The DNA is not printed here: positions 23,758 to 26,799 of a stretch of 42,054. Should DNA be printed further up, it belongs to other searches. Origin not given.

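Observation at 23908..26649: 913-aa cysteine-rich orphan exoprotein as the largest component of the T4SS-like operon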

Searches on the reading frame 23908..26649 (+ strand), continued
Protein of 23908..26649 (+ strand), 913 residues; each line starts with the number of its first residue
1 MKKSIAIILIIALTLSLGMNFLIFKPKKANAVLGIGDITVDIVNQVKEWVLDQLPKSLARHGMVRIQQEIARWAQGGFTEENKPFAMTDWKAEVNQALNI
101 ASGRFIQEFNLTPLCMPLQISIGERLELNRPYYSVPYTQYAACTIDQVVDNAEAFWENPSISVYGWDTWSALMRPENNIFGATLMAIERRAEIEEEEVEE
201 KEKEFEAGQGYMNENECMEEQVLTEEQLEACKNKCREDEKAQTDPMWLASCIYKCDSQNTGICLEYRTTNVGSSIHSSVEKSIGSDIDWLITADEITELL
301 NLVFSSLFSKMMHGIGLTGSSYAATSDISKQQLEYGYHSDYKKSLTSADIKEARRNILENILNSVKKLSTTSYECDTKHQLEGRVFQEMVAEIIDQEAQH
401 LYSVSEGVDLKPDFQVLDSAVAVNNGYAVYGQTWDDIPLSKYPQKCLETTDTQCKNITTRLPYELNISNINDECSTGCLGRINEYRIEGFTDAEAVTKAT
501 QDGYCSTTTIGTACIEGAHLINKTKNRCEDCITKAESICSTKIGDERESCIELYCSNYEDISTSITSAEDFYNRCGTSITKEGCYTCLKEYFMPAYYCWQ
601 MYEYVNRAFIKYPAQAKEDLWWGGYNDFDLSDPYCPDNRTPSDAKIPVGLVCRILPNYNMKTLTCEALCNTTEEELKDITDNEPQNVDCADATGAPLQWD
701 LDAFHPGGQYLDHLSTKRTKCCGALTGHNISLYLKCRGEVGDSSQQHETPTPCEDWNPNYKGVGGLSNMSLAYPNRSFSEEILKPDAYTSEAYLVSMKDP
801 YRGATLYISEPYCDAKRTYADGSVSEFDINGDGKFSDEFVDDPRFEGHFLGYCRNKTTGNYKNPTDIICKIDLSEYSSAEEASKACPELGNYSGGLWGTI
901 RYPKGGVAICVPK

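Call 53: search_dna_similar(query=P0086, collection=plasmids, mode=protein, max_evalue=10, max_rows=15)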
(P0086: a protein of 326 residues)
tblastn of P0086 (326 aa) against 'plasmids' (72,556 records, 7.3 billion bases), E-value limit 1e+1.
No match.

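Call 58: search_protein_families(library=pfam, proteins=[P0086, P0076, P0157, P0164, P0162, P0145, P0094, P0178, P0140, P0100], max_evalue=1)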
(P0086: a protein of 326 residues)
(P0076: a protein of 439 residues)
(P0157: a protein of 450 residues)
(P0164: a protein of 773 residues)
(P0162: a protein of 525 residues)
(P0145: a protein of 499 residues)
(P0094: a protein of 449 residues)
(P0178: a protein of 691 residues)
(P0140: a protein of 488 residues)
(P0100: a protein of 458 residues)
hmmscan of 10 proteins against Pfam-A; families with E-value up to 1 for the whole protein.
P0086 (326 aa): 1 family
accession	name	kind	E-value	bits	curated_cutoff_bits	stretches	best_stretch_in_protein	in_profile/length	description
PF13321.11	DUF4084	-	0.15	12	22.4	1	3-28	259-284/304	Domain of unknown function (DUF4084)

P0076 (439 aa): 2 families
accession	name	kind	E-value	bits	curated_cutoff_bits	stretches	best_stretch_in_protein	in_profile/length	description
PF20310.4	HTH_Tnp_2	-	0.066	13.5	23.8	1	135-213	15-93/131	Transposon related HTH domain protein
PF17476.7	Binary_toxB_3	-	0.2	12.3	28.4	0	243-281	27-69/102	Clostridial binary toxin B/anthrax toxin PA domain 3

P0157 (450 aa): 1 family
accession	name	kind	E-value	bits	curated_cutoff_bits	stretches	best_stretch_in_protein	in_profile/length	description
PF13605.11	DUF4141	-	0.03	14.1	30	1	17-56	3-43/53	Domain of unknown function (DUF4141)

P0164 (773 aa): 2 families
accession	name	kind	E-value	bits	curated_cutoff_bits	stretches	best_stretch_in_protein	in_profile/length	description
PF00754.31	F5_F8_type_C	-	6.7e-10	39.6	28.2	1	433-565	3-115/127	F5/8 type C domain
PF22633.2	F5_F8_type_C_2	-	9.8e-09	36.2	27.8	1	451-560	2-91/91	NedA-like, galactose-binding domain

P0162 (525 aa): 3 families
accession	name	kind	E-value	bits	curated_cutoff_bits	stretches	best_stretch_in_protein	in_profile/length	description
PF13605.11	DUF4141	-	0.00011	22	30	1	17-56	3-42/53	Domain of unknown function (DUF4141)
PF17422.7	DUF5410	-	0.13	12.6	27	1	362-448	204-287/289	Family of unknown function (DUF5410)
PF02361.21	CbiQ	-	0.32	11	25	1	6-84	28-106/216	Cobalt transport protein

P0145 (499 aa): 2 families
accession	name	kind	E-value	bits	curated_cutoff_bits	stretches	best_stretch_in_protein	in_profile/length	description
PF19353.4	DUF5930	-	0.01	15.4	27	1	383-484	122-221/320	Family of unknown function (DUF5930)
PF00521.26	DNA_topoisoIV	-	0.37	10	31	1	334-463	289-419/432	DNA gyrase/topoisomerase IV, subunit A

P0094 (449 aa): 0 families

P0178 (691 aa): 1 family
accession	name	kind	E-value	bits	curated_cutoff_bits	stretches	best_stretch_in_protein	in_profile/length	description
PF00150.24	Cellulase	-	0.00023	21.2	23.5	1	423-590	22-182/272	Cellulase (glycosyl hydrolase family 5)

P0140 (488 aa): 2 families
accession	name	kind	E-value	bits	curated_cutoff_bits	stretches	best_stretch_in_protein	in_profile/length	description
PF14679.12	FANCI_HD1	-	0.11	12.8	25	1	111-158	20-67/86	FANCI helical domain 1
PF12917.13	YfbR-like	-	0.14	12.2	25.9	1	311-356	137-180/182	5'-deoxynucleotidase YfbR-like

P0100 (458 aa): 0 families

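Call 66: find_related_loci(query=A3, collection=metagenome_contigs, flank=10000)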
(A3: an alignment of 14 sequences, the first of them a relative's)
Query A3 (477 aa) in metagenome_contigs; peptide patterns used: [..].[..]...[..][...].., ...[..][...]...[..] (x = any residue, [..] = any of these).
182 stretches matched a pattern; 107 encode a relative of the query (tblastn E <= 1e-3); the best 80 are kept; 80 distinct loci.
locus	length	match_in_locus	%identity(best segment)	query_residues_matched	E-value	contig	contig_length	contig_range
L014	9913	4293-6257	58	2-466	5e-132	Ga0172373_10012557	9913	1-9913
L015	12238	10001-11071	57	4-342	1e-131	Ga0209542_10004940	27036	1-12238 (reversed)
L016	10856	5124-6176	56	2-342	7e-128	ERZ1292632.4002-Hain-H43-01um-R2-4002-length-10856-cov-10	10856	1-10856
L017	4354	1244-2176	59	17-342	1e-129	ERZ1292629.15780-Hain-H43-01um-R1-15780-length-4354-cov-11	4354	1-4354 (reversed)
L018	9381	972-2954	53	4-472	3e-121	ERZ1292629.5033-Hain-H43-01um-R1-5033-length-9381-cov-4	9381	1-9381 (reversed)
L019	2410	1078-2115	51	4-376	1e-125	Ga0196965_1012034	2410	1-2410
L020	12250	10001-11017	52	1-342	5e-118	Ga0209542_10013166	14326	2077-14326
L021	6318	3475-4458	53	1-355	9e-116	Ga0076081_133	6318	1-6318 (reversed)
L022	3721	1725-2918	47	2-405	8e-118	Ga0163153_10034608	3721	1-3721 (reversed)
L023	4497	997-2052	50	1-341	2e-114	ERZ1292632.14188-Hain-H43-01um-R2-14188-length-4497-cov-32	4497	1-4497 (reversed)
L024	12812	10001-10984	52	1-355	3e-113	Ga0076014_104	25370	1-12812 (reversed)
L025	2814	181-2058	52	1-464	4e-116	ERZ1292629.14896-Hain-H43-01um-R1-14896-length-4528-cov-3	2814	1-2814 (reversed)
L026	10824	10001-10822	59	2-297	3e-110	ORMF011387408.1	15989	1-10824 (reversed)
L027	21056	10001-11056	47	1-355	2e-107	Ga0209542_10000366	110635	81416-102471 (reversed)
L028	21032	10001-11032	47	1-372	2e-106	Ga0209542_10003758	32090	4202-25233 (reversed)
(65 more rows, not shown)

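Call 84: search_protein_families(library=pfam, alignment_id=A5, max_evalue=0.001)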
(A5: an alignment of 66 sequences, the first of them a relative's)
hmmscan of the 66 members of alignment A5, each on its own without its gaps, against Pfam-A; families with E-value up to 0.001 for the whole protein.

A. member 1, P0035 (909 aa): 0 families

B. families by the number of members that match (of 66 scanned): 9 families
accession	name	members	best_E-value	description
PF13290.12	CHB_HEX_C_1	2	7.9e-26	Chitobiase/beta-hexosaminidase C-terminal domain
PF13287.12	Fn3_assoc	2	1.4e-19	Fn3 associated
PF00041.27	fn3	2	3.5e-09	Fibronectin type III domain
PF00754.31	F5_F8_type_C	2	4.5e-07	F5/8 type C domain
PF13948.11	DUF4215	2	6.9e-07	Domain of unknown function (DUF4215)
PF22633.2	F5_F8_type_C_2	2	7.5e-05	NedA-like, galactose-binding domain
PF16403.11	Bact_surface_Ig-like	1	4.6e-15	Bacterial surface protein, Ig-like domain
PF00150.24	Cellulase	1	0.00023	Cellulase (glycosyl hydrolase family 5)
PF24489.1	Ig_J_second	1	0.00039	Tip attachment protein J second Ig-like domain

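Call 85: search_protein_families(library=phrogs, proteins=[window:23908-26649:+], max_evalue=0.01)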
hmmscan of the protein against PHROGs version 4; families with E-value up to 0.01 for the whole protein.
window:23908-26649:+ (913 aa): 0 families

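Call 89: fold_search(model_id=the predicted structure, library=viral)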
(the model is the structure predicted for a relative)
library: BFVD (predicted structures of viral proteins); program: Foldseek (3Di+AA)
matches with E <= 10: 134; with E <= 0.001: 0
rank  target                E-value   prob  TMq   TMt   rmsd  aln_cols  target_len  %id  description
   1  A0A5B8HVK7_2          1.6e-01  0.08  0.06  0.05  45.4       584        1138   10  DUF4214 domain-containing protein [Mimiviridae sp. ChoanoV1]
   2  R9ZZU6                1.8e-01  0.08  0.07  0.05  33.9       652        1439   12  Uncharacterized protein [Cellulophaga phage phi46:3]
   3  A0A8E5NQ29            2.0e-01  0.06  0.06  0.10  28.3       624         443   12  (no name in the UniProt tables at hand)
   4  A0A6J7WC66            2.1e-01  0.07  0.05  0.07  32.2       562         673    9  Uncharacterized protein [uncultured Caudovirales phage]
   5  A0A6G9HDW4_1          2.2e-01  0.07  0.06  0.06  52.2       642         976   12  Uncharacterized protein [Carcinus maenas virus 1]
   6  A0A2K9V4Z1            2.3e-01  0.07  0.06  0.06  48.4       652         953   10  Lysozyme [Erwinia phage vB_EamP-S2]
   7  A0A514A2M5            3.5e-01  0.08  0.08  0.13  34.4       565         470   13  Uncharacterized protein [Vibrio phage USC-1]
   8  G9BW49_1              3.6e-01  0.08  0.09  0.09  34.9       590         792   13  (no name in the UniProt tables at hand)
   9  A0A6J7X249            4.2e-01  0.02  0.05  0.06  37.2       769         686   13  Uncharacterized protein [uncultured Caudovirales phage]
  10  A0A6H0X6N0            5.2e-01  0.05  0.06  0.06  40.1       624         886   11  Internal virion protein B [Aeromonas phage PS]
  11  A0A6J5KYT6            5.5e-01  0.09  0.10  0.08  31.6       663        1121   12  Uncharacterized protein [uncultured Caudovirales phage]
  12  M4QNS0                6.6e-01  0.06  0.08  0.08  31.8       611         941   12  (no name in the UniProt tables at hand)
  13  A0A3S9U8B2            7.2e-01  0.05  0.07  0.08  54.9       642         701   10  Structural protein [Alteromonas phage ZP6]
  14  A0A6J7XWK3            7.5e-01  0.06  0.07  0.09  31.9       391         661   10  Uncharacterized protein [uncultured Caudovirales phage]
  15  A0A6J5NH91            7.9e-01  0.06  0.07  0.09  45.8       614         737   12  Uncharacterized protein [uncultured Caudovirales phage]
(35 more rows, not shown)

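Call 92: list_cluster_members(proteins=[P0072, P0077, P0082, P0091, P0096, P0104, P0113, P0126, P0140, P0164])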
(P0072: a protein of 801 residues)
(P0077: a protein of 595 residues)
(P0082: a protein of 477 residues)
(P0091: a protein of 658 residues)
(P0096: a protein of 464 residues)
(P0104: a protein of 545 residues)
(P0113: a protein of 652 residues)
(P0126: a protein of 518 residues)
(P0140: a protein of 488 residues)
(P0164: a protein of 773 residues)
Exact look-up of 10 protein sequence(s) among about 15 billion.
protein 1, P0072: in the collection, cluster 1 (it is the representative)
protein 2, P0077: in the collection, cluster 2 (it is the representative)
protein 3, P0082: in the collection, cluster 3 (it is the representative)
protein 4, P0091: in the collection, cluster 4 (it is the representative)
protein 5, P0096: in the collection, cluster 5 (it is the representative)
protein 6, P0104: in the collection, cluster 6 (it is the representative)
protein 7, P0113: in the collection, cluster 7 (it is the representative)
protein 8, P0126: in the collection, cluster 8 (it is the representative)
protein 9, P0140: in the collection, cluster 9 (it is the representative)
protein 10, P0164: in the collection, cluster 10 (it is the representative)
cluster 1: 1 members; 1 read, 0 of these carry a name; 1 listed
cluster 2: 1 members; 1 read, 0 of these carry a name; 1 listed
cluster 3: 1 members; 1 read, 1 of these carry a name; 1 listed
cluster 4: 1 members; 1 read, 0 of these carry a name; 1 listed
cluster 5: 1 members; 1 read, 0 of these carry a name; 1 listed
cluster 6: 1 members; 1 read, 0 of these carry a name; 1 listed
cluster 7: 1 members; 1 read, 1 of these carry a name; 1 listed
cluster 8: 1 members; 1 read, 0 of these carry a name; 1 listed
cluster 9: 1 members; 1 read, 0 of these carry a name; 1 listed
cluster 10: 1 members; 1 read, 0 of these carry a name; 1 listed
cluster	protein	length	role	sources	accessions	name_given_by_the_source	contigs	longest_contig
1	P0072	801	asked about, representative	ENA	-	-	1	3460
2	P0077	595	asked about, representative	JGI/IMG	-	-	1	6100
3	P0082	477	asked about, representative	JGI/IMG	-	hypothetical protein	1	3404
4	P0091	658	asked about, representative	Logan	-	-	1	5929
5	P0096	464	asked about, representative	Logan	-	-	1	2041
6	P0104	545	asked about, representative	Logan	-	-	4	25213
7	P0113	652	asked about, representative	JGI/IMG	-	hypothetical protein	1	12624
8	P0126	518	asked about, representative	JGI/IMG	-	-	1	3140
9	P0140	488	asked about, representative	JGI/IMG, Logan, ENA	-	-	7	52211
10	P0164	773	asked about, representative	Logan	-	-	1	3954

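Call 102: find_encoding_contigs(protein=P0140, flank=10000, max_places=2)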
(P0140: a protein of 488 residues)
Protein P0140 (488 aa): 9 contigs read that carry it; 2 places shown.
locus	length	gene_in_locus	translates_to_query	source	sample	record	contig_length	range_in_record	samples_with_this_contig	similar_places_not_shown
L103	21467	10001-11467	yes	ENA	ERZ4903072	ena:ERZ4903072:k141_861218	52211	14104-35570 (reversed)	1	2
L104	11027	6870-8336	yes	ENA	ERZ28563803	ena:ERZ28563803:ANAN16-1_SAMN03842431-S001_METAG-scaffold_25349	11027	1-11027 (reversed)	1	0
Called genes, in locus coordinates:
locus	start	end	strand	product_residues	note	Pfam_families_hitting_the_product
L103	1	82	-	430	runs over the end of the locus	PF08245:Mur_ligase_M, PF02875:Mur_ligase_C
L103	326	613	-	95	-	-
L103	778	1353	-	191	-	PF01330:RuvA_N, PF00633:HHH (faint), PF14520:HHH_5, PF21176:RecR_HhH (faint), PF07499:RuvA_C (weak)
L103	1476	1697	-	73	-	-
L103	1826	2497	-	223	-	-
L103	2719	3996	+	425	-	PF00753:Lactamase_B, PF23023:Anti-Pycsar_Apyc1, PF12706:Lactamase_B_2, PF16661:Lactamase_B_6, PF10996:Beta-Casp, PF07521:RMMBL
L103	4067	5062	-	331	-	PF01476:LysM, PF23473:LysM3_LYK4_5 (faint), PF01476:LysM (weak), PF01551:Peptidase_M23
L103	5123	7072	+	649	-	PF00580:UvrD-helicase, PF01443:Viral_helicase1 (faint), PF13245:AAA_19, PF13604:AAA_30 (faint), PF13087:AAA_12 (faint), PF13361:UvrD_C, PF13538:UvrD_C_2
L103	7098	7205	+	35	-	-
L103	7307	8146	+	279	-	PF00398:RrnaAD, PF01135:PCMT (weak), PF13649:Methyltransf_25 (faint)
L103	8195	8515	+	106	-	-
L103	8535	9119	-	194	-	-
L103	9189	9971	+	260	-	-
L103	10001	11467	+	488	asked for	-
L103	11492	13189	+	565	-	PF19590:TrbL_3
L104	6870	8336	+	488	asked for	-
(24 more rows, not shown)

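Call 103: find_encoding_contigs(protein=P0104, flank=10000, max_places=2)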
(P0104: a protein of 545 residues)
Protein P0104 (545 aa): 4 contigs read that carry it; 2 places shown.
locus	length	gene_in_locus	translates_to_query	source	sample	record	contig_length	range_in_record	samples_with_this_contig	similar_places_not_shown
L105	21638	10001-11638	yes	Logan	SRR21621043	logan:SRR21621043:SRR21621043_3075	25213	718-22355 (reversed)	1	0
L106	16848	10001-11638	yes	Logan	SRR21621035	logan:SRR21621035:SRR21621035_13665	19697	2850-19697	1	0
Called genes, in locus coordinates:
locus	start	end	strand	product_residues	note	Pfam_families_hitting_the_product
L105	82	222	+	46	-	-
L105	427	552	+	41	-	-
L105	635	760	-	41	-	-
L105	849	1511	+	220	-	PF01936:NYN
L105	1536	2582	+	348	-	-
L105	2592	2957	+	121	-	PF01258:zf-dskA_traR (weak)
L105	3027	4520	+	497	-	PF05362:Lon_C, PF13541:ChlI, PF00158:Sigma54_activat (weak), PF01078:Mg_chelatase, PF07728:AAA_5, PF00493:MCM (weak), PF13335:Mg_chelatase_C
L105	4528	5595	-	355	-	PF01476:LysM, PF23446:LysM1_NFP_LYK (faint), PF23473:LysM3_LYK4_5, PF01476:LysM, PF01551:Peptidase_M23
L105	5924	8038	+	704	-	PF00580:UvrD-helicase, PF13245:AAA_19, PF13604:AAA_30 (faint), PF01443:Viral_helicase1 (faint), PF13087:AAA_12 (faint), PF13361:UvrD_C, PF13538:UvrD_C_2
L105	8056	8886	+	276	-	PF00398:RrnaAD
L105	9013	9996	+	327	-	PF18884:TSP3_bac (weak)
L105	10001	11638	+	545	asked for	-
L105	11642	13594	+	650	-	-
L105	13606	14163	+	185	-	-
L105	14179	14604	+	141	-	PF12666:PrgI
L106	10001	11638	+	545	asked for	-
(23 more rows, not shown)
